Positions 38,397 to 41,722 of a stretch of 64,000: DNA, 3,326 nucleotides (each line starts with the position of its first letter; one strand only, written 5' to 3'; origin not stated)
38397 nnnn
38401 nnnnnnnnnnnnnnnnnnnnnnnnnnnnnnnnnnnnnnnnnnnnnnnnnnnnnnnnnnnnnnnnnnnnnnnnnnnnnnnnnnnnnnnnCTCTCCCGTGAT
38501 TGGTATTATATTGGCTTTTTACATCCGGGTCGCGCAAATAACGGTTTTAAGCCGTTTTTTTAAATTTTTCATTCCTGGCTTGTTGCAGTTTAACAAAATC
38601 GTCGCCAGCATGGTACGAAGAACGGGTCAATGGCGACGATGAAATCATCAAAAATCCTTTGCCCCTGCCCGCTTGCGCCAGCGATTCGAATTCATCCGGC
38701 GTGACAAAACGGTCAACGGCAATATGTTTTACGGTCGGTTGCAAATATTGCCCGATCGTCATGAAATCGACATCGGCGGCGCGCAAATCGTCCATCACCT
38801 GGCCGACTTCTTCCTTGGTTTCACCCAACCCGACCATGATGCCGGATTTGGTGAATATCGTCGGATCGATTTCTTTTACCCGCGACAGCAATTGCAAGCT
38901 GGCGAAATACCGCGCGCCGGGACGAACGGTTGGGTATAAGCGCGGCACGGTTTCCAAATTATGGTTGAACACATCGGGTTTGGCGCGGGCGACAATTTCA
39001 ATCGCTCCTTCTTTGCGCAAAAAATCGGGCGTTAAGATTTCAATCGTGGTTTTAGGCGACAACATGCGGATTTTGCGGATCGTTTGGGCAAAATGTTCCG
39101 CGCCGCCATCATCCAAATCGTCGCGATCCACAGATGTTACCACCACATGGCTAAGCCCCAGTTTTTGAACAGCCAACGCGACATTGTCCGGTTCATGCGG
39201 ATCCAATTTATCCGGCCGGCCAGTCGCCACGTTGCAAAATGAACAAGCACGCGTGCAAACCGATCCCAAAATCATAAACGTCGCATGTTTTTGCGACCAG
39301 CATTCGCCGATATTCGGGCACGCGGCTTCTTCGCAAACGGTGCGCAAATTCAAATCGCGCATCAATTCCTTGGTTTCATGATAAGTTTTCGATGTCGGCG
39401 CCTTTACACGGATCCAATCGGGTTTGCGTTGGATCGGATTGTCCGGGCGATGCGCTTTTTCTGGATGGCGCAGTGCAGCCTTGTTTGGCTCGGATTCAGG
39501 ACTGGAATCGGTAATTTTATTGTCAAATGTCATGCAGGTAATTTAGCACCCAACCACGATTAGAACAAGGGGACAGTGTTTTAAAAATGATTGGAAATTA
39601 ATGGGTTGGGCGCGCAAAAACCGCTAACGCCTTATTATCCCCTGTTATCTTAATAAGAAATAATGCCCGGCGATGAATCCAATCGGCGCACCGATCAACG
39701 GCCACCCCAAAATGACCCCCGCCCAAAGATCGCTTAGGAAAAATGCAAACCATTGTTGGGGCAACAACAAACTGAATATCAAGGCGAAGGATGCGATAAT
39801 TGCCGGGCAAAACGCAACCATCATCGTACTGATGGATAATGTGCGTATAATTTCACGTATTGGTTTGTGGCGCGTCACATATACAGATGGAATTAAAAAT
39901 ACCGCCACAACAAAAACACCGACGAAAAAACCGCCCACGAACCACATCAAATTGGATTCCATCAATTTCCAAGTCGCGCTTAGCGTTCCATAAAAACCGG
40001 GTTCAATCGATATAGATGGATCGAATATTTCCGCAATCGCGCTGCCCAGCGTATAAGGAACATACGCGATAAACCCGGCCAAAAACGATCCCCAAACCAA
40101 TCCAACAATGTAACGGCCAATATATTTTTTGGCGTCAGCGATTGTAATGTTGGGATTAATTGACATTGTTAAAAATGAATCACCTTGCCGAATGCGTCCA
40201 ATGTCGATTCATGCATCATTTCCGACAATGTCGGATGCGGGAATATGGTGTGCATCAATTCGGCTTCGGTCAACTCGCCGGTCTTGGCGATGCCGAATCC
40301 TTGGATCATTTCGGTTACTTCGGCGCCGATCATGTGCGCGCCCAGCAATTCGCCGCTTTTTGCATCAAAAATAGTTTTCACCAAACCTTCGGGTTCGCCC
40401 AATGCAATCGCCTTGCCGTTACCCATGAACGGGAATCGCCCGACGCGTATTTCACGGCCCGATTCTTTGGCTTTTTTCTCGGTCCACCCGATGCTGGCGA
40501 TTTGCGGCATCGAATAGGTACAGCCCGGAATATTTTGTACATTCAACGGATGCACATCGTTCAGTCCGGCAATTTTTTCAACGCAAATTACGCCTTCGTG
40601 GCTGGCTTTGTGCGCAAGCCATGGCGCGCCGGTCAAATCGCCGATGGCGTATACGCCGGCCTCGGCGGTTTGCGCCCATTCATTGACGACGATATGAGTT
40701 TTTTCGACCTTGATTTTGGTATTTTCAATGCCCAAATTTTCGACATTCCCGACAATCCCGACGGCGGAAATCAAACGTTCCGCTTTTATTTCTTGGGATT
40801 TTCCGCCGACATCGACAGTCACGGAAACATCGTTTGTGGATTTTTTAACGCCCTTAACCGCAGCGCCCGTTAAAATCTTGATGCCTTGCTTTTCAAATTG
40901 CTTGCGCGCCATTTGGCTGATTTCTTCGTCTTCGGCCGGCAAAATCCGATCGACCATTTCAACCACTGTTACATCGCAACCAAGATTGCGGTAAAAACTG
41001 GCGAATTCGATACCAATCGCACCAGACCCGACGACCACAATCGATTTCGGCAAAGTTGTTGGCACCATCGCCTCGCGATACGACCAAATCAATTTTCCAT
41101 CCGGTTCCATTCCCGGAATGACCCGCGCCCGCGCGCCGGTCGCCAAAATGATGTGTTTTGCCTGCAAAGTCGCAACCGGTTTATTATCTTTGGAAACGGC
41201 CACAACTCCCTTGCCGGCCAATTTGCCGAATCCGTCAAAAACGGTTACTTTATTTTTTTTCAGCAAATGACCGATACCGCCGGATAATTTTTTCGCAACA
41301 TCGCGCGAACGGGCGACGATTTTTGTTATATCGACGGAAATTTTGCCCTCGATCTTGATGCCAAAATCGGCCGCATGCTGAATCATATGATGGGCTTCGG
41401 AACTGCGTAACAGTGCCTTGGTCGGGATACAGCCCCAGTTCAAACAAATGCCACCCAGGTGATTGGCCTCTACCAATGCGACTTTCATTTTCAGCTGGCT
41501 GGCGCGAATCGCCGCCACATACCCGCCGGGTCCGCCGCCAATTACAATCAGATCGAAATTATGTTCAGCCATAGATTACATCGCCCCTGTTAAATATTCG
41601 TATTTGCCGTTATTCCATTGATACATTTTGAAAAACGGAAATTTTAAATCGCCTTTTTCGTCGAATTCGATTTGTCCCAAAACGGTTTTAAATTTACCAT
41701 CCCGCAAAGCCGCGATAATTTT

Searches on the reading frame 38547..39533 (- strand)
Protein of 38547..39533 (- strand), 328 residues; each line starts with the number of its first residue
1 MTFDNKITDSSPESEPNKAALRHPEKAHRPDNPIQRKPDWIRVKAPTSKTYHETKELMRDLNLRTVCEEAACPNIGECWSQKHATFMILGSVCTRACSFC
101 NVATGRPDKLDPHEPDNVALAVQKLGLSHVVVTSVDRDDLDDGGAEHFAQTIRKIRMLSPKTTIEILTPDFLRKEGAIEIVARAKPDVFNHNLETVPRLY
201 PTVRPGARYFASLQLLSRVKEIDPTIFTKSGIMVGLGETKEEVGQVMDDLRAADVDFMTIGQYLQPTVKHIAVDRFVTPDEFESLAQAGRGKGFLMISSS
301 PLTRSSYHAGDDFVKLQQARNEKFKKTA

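Call 34: search_protein_families(library=ncbifam, proteins=[window:38547-39533:-])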
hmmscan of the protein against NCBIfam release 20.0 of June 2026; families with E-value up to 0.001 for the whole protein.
window:38547-39533:- (328 aa): 6 families
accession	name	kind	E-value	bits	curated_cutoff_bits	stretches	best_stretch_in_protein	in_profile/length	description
NF004019.1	PRK05481.1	subfamily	1.6e-131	437.8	203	1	37-320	1-284/286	lipoyl synthase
NF009544.0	PRK12928.1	subfamily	3e-127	424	210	1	27-312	10-296/300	lipoyl synthase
NF053790.1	LplA_LipA_fuse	exception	1.4e-117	393.8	800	1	32-310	328-604/606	bifunctional lipoate--protein ligase/lipoyl synthase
TIGR00510.1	lipA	equivalog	2.3e-116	388.3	310.25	1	27-318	7-299/302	lipoyl synthase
TIGR00433.2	bioB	equivalog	2.4e-09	36.9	225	1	93-263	51-221/307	biotin synthase BioB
NF053743.1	LipS2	equivalog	6.5e-05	22.5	270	1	83-255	23-195/292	LipS2 family lipoyl synthase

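Call 37: search_protein_families(library=pfam, proteins=[window:38547-39533:-])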
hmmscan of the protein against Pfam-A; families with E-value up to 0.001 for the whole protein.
window:38547-39533:- (328 aa): 2 families
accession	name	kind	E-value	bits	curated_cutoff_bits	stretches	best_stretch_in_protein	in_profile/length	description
PF04055.27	Radical_SAM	-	2.4e-21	77.1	29.5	1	88-250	2-166/166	Radical SAM superfamily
PF16881.10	LIAS_N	-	7.8e-11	42.7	27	1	22-72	46-96/96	N-terminal domain of lipoyl synthase of Radical_SAM family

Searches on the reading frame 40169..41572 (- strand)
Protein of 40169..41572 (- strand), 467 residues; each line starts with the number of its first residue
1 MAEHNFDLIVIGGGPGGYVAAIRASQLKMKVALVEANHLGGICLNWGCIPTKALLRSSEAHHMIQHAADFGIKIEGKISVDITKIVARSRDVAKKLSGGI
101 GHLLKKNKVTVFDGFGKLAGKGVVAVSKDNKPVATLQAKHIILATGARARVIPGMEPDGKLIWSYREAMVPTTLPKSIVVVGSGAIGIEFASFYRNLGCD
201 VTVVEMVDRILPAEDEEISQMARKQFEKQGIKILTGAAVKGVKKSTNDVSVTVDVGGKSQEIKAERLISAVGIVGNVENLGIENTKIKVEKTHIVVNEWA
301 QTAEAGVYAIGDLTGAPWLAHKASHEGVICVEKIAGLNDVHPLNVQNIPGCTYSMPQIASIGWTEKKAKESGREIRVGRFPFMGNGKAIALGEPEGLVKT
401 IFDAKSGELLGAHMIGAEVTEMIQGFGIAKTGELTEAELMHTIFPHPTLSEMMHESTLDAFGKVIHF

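Call 3: search_protein_families(library=pfam, proteins=[window:40169-41572:-])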
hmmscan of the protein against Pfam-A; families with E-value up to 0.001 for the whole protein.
window:40169-41572:- (467 aa): 10 families
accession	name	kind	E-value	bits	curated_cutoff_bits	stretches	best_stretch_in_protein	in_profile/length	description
PF07992.20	Pyr_redox_2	-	2.6e-67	227.7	26.1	1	6-327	1-291/291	Pyridine nucleotide-disulphide oxidoreductase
PF02852.28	Pyr_redox_dim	-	4.9e-35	120.5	25.3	1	348-456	1-109/110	Pyridine nucleotide-disulphide oxidoreductase, dimerisation domain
PF00070.33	Pyr_redox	-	1.8e-25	89.7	22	1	177-253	1-79/82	Pyridine nucleotide-disulphide oxidoreductase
PF13738.12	Pyr_redox_3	-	7.4e-12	45.6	30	1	134-311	121-305/305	Pyridine nucleotide-disulphide oxidoreductase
PF13450.12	NAD_binding_8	-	7.2e-10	39.4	21.9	1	10-43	1-35/68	NAD(P)-binding Rossmann-like domain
PF03486.20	HI0933_like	-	1.9e-08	34.5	50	1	7-38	2-33/244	HI0933-like protein Rossmann domain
PF12831.13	FAD_oxidored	-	2.4e-08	34.1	27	1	7-43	1-38/416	FAD dependent oxidoreductase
PF01134.28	GIDA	-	1.7e-06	27.8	22.1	1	7-149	1-154/391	Glucose inhibited division protein A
PF01266.30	DAO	-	2.3e-06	27.8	27.9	0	7-40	1-35/353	FAD dependent oxidoreductase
PF00890.30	FAD_binding_2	-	6.6e-06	26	20.4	1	7-41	1-35/414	FAD binding domain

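Call 34: search_protein_families(library=ncbifam, proteins=[window:40169-41572:-])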
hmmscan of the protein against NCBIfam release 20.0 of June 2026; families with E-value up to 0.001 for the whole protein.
window:40169-41572:- (467 aa): 70 families (the best 25 are shown)
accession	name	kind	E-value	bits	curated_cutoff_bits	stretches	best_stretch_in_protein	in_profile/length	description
TIGR01350.1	lipoamide_DH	equivalog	4.8e-167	556.3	408.8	1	5-467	1-461/461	dihydrolipoyl dehydrogenase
NF005883.0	PRK07845.1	equivalog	9.7e-90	301.8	479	1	7-456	4-455/466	NAD(P)H-quinone dehydrogenase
NF003585.0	PRK05249.1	equivalog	1.7e-89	300.5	465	1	2-465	3-462/464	Si-specific NAD(P)(+) transhydrogenase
NF004776.0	PRK06116.1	equivalog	4.4e-87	293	480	1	4-451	3-444/450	glutathione-disulfide reductase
TIGR02053.1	MerA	equivalog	6.1e-87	292.5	454.45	1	6-454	1-447/465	mercury(II) reductase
NF004991.0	PRK06370.1-3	subfamily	2.4e-85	287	620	1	4-455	34-482/509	FAD-containing oxidoreductase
NF004947.0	PRK06292.2-5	equivalog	5e-84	282.9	592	1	4-455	2-453/474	dihydrolipoyl dehydrogenase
NF004945.0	PRK06292.2-3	equivalog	5.5e-83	279.4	494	1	5-454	3-446/457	dihydrolipoyl dehydrogenase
NF004992.0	PRK06370.1-4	equivalog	3.7e-82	276.2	629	1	4-453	3-448/459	FAD-containing oxidoreductase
NF004943.0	PRK06292.2-1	equivalog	4.2e-79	266.4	432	1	4-455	2-450/456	dihydrolipoyl dehydrogenase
NF005884.0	PRK07846.1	equivalog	4.7e-78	262.8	501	1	4-458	2-449/454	mycothione reductase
NF004990.0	PRK06370.1-1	equivalog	7.7e-76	255.6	842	1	4-453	3-448/459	FAD-containing oxidoreductase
TIGR01424.1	gluta_reduc_2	equivalog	9.4e-75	251.9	606.05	1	5-452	2-441/446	glutathione-disulfide reductase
TIGR01421.1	gluta_reduc_1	equivalog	2.1e-73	248.1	556.15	1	5-452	2-445/450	glutathione-disulfide reductase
NF004946.0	PRK06292.2-4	subfamily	2.5e-73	247.5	634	1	5-459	3-469/487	dihydrolipoyl dehydrogenase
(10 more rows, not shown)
